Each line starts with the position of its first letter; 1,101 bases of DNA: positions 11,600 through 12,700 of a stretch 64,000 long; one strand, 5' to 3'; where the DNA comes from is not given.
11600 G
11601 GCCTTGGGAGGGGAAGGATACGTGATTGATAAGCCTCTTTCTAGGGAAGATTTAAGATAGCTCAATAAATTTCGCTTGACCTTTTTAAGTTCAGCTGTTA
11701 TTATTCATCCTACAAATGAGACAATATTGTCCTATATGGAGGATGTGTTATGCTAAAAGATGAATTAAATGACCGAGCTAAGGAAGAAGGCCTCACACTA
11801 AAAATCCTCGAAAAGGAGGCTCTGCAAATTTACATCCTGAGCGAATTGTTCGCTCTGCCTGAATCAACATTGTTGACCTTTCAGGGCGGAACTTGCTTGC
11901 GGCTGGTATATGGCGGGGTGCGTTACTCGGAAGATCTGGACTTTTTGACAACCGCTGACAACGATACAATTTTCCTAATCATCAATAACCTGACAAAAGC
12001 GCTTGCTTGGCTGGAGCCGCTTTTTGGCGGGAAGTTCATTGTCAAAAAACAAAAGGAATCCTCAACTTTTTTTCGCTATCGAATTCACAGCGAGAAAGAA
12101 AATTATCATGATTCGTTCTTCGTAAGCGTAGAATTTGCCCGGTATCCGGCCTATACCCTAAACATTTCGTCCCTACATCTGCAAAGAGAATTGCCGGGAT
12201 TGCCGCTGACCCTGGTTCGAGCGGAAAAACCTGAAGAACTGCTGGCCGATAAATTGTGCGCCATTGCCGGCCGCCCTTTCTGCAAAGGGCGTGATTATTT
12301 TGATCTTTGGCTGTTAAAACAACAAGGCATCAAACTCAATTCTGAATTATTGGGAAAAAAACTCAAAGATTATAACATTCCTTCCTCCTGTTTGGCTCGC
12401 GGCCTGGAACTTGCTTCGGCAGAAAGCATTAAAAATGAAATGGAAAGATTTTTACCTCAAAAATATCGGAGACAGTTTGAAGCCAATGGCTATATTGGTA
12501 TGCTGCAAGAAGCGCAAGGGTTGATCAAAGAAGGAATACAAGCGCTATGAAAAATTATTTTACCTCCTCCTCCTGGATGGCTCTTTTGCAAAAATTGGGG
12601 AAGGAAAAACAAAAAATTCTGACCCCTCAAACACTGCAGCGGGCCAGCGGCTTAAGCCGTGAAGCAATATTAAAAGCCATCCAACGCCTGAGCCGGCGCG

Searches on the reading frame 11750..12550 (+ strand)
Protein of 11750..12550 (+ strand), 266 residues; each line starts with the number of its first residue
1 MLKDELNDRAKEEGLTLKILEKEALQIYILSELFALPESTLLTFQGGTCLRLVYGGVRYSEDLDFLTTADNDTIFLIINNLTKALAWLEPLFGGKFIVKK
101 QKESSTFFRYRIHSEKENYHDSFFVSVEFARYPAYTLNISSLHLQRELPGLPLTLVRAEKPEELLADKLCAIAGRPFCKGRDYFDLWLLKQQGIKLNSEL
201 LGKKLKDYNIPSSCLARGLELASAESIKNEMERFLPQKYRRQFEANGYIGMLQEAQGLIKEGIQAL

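Call 75: find_encoding_contigs(protein=window:11750-12550:+, flank=10000, max_places=1)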
Protein window:11750-12550:+ (266 aa): 6 contigs read that carry it; 1 place shown.
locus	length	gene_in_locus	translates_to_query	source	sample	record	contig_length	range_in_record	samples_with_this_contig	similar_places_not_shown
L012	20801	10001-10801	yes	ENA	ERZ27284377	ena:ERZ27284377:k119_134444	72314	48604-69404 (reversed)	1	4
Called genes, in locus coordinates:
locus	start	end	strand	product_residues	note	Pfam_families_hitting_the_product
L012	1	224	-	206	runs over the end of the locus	PF14804:Jag_N, PF13083:KH_KhpA-B, PF01424:R3H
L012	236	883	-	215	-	PF02096:60KD_IMP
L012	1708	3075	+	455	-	PF11638:DnaA_N (weak), PF01695:IstB_IS21, PF00308:Bac_DnaA, PF08299:Bac_DnaA_C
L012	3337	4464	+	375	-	PF00712:DNA_pol3_beta, PF02767:DNA_pol3_beta_2, PF02768:DNA_pol3_beta_3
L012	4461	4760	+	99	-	PF05258:DciA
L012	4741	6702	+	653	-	PF02518:HATPase_c, PF00204:DNA_gyraseB, PF01751:Toprim, PF00986:DNA_gyraseB_C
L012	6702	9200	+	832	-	PF00521:DNA_topoisoIV, PF03989:DNA_gyraseA_C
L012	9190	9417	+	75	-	PF11127:YgaP-like_TM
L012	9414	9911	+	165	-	PF10646:Germane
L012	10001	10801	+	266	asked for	PF08843:AbiEii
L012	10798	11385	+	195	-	-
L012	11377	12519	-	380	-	PF02347:GDC-P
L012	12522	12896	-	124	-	PF01597:GCV_H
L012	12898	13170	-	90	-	-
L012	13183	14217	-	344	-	PF01571:GCV_T, PF08669:GCV_T_C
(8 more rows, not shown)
